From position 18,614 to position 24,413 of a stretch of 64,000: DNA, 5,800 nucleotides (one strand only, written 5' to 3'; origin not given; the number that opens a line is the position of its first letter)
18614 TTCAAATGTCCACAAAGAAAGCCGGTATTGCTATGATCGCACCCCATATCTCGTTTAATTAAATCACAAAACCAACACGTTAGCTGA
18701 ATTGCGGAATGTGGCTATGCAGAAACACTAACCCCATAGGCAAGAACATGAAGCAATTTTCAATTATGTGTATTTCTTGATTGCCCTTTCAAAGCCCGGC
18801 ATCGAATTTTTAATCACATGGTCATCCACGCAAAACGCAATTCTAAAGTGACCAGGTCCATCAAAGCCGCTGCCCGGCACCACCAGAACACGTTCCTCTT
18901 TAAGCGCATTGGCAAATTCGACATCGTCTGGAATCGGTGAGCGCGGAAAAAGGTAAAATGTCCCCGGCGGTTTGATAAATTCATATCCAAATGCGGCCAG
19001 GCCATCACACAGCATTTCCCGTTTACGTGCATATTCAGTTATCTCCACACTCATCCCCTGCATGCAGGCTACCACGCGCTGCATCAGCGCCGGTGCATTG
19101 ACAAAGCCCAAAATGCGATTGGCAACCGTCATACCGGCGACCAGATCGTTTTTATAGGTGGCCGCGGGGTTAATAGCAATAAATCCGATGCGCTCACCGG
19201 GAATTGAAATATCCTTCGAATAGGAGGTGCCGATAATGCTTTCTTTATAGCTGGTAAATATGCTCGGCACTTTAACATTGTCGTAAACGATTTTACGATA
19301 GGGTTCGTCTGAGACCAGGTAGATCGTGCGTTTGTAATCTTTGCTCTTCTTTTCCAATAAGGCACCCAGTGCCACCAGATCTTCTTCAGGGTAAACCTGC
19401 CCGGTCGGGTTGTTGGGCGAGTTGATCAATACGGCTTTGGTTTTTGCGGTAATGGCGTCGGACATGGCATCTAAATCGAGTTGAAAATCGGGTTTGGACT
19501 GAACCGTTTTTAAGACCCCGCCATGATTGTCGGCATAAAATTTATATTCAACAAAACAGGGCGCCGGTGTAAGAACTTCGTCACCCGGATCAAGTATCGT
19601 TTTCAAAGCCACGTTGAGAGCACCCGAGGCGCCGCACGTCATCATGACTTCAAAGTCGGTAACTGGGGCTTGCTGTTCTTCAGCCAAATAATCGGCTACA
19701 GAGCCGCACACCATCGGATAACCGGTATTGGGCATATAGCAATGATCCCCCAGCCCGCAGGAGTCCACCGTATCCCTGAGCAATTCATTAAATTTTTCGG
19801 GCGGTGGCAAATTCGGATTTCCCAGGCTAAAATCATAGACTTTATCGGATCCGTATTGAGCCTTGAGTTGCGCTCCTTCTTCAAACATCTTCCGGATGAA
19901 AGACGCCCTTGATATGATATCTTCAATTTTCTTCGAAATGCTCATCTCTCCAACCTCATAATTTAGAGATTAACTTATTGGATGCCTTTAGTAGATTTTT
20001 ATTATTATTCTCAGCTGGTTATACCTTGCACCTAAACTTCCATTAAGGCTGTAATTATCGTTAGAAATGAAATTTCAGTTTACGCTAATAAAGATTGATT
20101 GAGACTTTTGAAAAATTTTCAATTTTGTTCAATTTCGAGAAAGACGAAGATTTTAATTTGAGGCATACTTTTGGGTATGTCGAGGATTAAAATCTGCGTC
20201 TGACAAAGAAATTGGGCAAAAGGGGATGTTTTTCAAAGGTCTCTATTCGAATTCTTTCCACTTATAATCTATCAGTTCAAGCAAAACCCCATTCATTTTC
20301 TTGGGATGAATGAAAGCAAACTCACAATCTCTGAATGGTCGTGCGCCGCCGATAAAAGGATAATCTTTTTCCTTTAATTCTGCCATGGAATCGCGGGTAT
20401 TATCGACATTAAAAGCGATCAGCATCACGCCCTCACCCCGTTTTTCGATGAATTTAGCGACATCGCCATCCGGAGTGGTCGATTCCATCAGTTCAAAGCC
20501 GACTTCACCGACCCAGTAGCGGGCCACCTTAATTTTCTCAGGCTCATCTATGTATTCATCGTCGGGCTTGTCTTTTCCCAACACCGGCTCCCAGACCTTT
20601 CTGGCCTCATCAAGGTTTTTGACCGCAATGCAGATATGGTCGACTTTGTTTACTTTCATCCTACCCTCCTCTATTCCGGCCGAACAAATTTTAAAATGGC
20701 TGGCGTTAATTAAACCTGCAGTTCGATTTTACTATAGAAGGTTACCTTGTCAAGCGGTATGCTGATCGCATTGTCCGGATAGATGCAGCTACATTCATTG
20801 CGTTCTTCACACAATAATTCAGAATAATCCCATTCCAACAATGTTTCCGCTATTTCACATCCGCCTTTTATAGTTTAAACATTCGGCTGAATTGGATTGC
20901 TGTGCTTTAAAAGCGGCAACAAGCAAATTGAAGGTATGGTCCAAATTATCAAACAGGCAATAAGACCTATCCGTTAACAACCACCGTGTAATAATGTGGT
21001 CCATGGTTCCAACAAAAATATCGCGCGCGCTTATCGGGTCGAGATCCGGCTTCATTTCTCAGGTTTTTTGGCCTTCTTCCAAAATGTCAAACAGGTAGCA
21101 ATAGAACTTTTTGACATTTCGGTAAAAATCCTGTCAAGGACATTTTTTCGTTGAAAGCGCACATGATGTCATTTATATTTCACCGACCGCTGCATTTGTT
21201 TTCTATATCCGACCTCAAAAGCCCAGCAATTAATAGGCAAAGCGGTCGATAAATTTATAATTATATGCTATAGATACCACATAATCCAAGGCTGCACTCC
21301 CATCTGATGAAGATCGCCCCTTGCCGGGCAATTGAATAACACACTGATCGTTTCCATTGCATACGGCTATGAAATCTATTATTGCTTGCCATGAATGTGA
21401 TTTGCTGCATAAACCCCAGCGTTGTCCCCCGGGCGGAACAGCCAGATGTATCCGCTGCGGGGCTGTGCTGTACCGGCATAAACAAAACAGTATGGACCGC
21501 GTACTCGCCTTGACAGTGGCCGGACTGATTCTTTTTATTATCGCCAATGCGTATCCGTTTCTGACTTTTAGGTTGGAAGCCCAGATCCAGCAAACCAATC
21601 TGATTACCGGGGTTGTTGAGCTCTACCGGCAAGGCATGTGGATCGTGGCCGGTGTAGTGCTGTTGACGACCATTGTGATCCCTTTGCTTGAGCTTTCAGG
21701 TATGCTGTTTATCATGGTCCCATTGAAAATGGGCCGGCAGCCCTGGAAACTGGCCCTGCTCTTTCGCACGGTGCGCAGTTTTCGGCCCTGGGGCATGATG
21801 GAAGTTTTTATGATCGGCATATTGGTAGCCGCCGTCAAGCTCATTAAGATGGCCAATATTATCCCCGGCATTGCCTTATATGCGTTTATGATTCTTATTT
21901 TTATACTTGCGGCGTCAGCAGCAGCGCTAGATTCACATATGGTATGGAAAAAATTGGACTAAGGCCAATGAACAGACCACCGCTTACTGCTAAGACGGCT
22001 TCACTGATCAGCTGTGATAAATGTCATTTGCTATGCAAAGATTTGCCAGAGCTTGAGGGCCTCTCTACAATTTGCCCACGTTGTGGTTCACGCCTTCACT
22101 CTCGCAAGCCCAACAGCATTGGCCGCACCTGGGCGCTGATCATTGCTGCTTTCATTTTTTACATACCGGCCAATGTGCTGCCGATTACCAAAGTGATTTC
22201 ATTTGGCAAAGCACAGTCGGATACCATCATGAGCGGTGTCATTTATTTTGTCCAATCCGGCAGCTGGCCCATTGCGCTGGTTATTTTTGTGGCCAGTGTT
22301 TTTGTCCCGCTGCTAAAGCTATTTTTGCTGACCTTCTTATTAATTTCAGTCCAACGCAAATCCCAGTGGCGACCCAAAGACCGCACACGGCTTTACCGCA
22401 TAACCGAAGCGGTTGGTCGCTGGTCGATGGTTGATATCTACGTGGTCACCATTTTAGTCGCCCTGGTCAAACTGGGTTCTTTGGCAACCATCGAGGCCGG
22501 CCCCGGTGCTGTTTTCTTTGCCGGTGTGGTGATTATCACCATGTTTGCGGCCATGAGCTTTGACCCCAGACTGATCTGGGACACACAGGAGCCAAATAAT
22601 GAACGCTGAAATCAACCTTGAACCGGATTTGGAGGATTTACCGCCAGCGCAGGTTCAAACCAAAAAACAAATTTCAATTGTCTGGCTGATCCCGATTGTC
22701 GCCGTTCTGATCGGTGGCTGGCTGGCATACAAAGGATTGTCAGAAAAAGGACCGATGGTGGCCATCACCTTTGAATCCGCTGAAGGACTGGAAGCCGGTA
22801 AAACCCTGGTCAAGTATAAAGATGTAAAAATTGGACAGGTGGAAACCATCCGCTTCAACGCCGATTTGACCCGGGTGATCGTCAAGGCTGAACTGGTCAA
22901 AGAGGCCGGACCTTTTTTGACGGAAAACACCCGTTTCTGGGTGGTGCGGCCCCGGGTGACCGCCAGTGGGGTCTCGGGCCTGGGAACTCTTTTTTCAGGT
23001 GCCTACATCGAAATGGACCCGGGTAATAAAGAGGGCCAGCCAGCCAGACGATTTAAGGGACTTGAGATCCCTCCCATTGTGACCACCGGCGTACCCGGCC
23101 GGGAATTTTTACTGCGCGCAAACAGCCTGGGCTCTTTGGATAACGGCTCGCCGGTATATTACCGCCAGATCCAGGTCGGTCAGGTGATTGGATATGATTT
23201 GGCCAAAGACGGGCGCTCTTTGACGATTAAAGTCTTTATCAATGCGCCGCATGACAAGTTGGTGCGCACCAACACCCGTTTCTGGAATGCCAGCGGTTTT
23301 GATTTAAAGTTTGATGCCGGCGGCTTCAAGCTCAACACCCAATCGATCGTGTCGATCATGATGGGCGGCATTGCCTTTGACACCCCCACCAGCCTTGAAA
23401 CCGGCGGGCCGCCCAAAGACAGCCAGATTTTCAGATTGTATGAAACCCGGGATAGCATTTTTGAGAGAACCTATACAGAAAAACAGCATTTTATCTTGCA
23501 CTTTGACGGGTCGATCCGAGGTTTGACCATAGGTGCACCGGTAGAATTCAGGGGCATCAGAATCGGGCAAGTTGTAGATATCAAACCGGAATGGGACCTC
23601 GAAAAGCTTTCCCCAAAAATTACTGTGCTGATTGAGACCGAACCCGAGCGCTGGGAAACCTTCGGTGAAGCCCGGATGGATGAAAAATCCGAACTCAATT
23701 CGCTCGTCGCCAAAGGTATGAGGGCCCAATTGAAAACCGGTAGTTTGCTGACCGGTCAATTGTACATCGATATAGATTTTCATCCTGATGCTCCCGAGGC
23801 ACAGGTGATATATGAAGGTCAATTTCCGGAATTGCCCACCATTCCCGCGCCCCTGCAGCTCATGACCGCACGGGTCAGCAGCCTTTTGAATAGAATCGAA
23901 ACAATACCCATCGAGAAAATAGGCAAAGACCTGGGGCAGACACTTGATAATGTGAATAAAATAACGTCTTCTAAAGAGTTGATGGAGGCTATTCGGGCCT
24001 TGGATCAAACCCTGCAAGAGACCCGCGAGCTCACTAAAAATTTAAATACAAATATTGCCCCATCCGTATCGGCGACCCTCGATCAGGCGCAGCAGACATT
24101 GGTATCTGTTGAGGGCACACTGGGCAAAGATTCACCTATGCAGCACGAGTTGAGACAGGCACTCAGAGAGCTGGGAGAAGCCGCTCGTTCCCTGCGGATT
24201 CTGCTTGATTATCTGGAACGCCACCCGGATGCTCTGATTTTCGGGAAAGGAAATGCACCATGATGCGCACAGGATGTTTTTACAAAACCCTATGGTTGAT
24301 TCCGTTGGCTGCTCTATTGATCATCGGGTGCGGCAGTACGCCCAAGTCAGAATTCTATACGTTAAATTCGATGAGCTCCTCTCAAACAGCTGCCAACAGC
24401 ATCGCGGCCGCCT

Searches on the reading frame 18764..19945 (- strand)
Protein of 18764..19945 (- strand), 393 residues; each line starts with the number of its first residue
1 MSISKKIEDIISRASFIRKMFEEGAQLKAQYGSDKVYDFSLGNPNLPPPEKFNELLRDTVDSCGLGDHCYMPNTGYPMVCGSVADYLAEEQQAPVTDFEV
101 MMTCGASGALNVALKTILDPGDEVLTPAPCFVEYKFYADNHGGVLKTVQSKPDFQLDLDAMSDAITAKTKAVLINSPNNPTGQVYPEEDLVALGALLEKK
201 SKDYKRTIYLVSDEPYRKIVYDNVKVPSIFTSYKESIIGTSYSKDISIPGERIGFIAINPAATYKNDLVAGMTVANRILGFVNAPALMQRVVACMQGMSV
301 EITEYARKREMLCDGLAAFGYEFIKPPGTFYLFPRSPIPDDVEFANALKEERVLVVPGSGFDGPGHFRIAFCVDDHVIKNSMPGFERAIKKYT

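Call 7: search_protein_families(library=pfam, proteins=[window:18764-19945:-])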
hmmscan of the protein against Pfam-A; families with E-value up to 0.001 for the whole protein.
window:18764-19945:- (393 aa): 4 families
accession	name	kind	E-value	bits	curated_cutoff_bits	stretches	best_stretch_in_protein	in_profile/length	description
PF00155.27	Aminotran_1_2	-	2.4e-45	155.7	19.7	1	64-379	32-355/361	Aminotransferase class I and II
PF00266.25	Aminotran_5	-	2e-05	24.2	21.5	1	99-192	63-163/371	Aminotransferase class-V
PF01041.23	DegT_DnrJ_EryC1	-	0.00015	21.5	19.8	1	100-174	42-118/360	DegT/DnrJ/EryC1/StrS aminotransferase family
PF01053.26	Cys_Met_Meta_PP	-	0.00016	20.8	27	1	100-185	71-154/381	Cys/Met metabolism PLP-dependent enzyme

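Call 43: search_protein_families(library=ncbifam, proteins=[window:18764-19945:-], max_evalue=0.00001)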
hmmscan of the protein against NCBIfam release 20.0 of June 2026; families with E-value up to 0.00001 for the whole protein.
window:18764-19945:- (393 aa): 69 families (the best 25 are shown)
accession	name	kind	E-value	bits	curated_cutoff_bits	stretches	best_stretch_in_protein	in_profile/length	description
NF005305.0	PRK06836.1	equivalog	1.2e-170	568.1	376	1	2-392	2-394/396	pyridoxal phosphate-dependent aminotransferase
NF041364.1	GntC_guanitoxin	equivalog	2.1e-52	178.2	415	1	39-383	3-351/356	guanitoxin biosynthesis PLP-dependent (S)-gamma-hydroxy-L-arginine cyclodehydratase GntC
NF041091.1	asp_aminotase_Arch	equivalog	6.1e-51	173.4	550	1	22-385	16-371/376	aspartate aminotransferase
NF005744.0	PRK07568.1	subfamily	3.2e-50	171.1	389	1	1-392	1-393/398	pyridoxal phosphate-dependent aminotransferase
NF005817.0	PRK07683.1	equivalog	4.4e-43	147.4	575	1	15-391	15-383/387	aminotransferase A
NF005816.0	PRK07682.1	equivalog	1.9e-42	145.3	620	1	3-391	6-385/390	aminotransferase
TIGR01264.1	tyr_amTase_E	equivalog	7.3e-41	140.3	474.25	1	35-381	32-391/403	tyrosine transaminase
NF004770.0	PRK06108.1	subfamily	9.4e-41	139.9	422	1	29-390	31-393/396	pyridoxal phosphate-dependent aminotransferase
TIGR01265.1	tyr_nico_aTase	subfamily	1.8e-40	139.2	292.45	1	34-382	31-392/403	tyrosine/nicotianamine family aminotransferase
NF006229.0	PRK08361.1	equivalog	4.9e-40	137.7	624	1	10-391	16-390/391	aspartate aminotransferase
NF006230.0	PRK08363.1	equivalog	2.3e-39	135.3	534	1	34-391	30-394/398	alanine aminotransferase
NF006488.0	PRK08912.1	equivalog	7.2e-39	133.8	498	1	49-387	38-382/387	aminotransferase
NF004975.0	PRK06348.1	equivalog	1.2e-38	133.1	549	1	21-382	18-376/384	pyridoxal phosphate-dependent aminotransferase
NF005588.0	PRK07309.1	equivalog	6.4e-38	130.6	576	1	36-389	32-386/391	pyridoxal phosphate-dependent aminotransferase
TIGR03540.1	DapC_direct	equivalog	1.2e-35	123.2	593.25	1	28-382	24-377/383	LL-diaminopimelate aminotransferase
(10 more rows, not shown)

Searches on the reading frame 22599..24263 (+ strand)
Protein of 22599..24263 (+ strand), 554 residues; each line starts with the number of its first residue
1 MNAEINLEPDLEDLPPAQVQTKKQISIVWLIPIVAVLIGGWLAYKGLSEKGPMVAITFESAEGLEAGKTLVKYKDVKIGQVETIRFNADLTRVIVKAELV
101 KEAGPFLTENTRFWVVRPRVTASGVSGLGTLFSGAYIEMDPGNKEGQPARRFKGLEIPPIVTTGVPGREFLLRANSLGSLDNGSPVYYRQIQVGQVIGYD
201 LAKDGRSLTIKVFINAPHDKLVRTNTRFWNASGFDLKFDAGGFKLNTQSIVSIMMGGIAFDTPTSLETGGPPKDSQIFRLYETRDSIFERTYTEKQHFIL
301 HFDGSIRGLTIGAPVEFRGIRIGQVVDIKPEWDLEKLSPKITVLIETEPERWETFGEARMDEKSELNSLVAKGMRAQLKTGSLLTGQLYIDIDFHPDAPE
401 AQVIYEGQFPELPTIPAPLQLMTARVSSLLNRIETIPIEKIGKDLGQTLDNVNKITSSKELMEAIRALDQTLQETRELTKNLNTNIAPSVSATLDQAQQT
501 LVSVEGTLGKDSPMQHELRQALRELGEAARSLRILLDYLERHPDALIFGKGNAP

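Call 61: search_protein_families(library=pfam, proteins=[window:22599-24263:+], max_evalue=0.000001)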
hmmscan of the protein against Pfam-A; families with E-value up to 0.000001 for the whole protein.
window:22599-24263:+ (554 aa): 1 family
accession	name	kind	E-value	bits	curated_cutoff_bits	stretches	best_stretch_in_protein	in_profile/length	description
PF02470.25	MlaD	-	1e-40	138.3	25.1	3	52-142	3-81/81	MlaD protein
